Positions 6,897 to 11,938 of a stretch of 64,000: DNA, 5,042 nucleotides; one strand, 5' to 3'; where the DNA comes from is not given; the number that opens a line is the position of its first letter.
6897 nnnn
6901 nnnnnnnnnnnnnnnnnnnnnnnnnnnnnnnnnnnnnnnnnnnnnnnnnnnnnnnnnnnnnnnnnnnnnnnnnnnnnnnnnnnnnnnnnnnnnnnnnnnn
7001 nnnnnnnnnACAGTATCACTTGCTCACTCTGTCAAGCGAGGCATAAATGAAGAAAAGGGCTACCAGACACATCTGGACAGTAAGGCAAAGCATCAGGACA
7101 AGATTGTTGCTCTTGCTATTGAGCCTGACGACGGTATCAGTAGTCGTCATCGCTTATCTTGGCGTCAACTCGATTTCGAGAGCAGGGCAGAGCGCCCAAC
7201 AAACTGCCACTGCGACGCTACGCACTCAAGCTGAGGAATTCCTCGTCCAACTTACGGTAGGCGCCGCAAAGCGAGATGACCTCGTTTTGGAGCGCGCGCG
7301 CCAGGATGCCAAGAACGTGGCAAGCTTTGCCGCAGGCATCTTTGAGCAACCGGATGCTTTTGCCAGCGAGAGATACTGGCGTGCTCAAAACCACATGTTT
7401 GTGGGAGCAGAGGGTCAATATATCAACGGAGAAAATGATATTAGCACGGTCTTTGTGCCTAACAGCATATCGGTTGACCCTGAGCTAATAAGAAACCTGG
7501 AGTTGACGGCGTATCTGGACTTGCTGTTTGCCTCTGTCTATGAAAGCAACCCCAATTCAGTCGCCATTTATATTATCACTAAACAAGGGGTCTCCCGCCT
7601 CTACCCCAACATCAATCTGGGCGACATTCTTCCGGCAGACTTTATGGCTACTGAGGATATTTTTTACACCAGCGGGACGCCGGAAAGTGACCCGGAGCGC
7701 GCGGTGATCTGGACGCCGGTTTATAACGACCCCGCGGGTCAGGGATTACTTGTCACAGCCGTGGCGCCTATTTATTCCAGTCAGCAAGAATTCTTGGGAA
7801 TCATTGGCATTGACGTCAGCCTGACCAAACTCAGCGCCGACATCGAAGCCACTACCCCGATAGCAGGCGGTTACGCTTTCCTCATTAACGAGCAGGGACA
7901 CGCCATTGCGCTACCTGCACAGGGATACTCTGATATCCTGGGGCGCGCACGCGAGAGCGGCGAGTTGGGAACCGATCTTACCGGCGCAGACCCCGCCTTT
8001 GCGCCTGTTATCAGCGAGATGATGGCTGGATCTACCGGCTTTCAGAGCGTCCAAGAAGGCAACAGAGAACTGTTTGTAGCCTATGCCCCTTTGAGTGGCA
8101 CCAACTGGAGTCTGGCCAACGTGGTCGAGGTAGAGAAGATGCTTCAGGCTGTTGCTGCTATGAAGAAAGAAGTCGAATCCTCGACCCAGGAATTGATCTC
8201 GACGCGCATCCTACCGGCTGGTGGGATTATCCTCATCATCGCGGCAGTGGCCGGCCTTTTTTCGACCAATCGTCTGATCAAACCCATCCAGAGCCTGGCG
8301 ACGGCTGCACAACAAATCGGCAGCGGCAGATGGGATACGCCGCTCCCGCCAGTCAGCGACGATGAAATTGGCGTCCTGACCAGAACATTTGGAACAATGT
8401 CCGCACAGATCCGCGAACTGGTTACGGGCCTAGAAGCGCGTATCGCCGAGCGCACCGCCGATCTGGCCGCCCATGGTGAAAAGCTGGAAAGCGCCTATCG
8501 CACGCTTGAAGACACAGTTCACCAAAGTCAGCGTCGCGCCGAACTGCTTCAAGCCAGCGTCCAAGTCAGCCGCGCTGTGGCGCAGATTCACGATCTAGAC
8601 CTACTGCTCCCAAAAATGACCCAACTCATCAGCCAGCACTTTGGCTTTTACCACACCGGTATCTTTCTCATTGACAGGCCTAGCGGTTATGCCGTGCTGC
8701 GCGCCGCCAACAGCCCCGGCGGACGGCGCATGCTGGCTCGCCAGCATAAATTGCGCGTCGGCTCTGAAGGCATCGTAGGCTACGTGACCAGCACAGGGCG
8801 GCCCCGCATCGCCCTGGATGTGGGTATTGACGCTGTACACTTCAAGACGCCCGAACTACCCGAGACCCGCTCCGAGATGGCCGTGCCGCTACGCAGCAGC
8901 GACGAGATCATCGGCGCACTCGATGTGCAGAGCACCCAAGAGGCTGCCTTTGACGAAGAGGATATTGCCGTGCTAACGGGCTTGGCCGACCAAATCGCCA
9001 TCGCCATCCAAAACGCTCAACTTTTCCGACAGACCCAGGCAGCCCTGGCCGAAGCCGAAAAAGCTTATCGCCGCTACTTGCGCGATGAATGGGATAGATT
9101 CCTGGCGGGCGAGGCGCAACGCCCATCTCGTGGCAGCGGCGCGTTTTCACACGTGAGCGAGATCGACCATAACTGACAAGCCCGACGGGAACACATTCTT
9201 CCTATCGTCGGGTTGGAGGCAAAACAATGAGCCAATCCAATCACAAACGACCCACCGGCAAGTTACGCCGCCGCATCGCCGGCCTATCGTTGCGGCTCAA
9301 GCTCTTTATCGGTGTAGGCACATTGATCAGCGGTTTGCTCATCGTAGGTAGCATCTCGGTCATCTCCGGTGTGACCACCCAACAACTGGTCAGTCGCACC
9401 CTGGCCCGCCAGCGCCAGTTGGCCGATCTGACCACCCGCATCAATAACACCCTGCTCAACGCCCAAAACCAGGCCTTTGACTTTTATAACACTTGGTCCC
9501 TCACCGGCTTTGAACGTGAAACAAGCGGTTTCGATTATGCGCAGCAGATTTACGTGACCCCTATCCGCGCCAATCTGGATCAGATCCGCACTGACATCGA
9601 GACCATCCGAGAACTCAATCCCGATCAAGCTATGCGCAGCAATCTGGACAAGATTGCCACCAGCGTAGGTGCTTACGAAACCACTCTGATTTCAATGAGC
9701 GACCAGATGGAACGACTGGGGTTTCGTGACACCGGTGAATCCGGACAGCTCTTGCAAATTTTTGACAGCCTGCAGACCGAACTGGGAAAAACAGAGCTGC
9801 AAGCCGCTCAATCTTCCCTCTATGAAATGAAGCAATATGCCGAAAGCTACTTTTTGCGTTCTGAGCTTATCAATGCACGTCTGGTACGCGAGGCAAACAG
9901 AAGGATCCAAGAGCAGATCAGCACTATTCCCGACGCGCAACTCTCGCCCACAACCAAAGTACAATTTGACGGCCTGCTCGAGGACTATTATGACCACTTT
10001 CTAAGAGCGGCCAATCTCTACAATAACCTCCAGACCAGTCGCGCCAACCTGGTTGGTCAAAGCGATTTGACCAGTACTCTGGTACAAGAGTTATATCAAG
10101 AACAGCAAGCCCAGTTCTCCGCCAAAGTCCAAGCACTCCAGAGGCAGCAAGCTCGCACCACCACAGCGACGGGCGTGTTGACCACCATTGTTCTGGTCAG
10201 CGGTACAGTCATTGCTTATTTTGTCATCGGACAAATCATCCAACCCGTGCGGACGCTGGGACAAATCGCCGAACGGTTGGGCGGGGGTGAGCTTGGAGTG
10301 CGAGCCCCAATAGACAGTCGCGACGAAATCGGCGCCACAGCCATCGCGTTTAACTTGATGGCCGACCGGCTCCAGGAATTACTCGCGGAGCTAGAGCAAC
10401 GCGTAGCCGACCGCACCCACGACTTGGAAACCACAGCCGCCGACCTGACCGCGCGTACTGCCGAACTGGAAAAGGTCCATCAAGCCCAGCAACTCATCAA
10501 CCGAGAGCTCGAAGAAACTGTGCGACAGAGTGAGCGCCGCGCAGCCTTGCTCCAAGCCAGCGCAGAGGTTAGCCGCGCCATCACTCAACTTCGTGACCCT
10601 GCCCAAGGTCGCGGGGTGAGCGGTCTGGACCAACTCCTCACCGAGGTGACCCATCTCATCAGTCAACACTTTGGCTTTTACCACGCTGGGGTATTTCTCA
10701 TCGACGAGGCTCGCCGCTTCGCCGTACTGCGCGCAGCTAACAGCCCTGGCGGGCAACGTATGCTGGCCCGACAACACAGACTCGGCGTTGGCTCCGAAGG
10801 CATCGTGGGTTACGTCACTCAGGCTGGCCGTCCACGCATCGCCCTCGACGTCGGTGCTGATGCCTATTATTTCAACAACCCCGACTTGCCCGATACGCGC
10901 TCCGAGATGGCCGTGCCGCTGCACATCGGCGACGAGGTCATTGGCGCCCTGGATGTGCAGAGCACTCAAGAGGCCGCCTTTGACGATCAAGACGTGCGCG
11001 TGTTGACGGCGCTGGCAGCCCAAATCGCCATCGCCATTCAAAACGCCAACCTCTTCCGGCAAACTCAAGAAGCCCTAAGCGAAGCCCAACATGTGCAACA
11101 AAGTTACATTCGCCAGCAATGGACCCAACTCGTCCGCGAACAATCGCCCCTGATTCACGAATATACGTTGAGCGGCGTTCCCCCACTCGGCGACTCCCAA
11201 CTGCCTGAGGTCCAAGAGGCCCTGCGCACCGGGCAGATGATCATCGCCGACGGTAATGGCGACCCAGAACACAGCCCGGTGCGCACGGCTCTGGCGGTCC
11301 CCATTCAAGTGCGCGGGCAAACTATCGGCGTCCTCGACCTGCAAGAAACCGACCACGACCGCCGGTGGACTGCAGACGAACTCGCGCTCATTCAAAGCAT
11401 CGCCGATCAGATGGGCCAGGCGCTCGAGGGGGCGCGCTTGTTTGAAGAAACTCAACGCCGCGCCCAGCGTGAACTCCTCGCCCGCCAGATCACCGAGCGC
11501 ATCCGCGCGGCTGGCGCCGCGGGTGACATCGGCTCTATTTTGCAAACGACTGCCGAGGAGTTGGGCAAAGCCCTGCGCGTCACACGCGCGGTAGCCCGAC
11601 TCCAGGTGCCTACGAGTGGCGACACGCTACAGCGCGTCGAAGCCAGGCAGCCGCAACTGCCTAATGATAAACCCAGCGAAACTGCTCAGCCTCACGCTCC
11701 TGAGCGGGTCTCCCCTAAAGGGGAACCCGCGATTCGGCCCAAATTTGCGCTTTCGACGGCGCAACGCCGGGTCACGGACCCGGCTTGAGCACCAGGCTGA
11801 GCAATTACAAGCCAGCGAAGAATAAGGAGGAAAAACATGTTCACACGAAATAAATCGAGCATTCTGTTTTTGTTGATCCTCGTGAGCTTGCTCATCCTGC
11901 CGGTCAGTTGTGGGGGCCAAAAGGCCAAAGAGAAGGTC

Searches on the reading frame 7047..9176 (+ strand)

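Call 9: search_protein_families(library=pfam, proteins=[window:7047-9176:+], max_evalue=0.001)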
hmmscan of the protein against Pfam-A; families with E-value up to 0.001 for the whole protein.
window:7047-9176:+ (709 aa): 6 families
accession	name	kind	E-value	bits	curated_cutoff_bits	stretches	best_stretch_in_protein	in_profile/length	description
PF13185.12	GAF_2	-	9e-19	68.5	28.6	1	515-655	2-136/136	GAF domain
PF01590.32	GAF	-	2.6e-16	60.8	22.4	1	516-654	1-133/133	GAF domain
PF02743.24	dCache_1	-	1.9e-13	50.9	45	1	146-357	50-238/240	Cache domain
PF00672.30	HAMP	-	3.7e-13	50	25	1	407-457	3-53/53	HAMP domain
PF13492.12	GAF_3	-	4.7e-09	37.2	27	1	549-656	33-129/129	GAF domain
PF22673.2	MCP-like_PDC_1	-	3.1e-07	31.2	27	1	214-263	67-112/113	Methyl-accepting chemotaxis protein-like, first PDC sensor domain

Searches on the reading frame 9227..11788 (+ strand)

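Call 9: search_protein_families(library=pfam, proteins=[window:9227-11788:+], max_evalue=0.001)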
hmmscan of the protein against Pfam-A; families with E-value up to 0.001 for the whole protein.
window:9227-11788:+ (853 aa): 5 families
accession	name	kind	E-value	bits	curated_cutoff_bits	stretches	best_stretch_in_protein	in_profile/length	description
PF13185.12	GAF_2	-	5.4e-33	114.5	28.6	2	466-605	3-136/136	GAF domain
PF01590.32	GAF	-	2.2e-32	112.8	22.4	2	467-604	2-133/133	GAF domain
PF13492.12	GAF_3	-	9.7e-25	87.9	27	2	467-606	2-129/129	GAF domain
PF00672.30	HAMP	-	8.6e-13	48.8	25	1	332-384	1-53/53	HAMP domain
PF12282.15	GAF_PdtaS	-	0.00037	20.8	23.7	0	656-717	75-135/145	Histidine kinase PdtaS, GAF domain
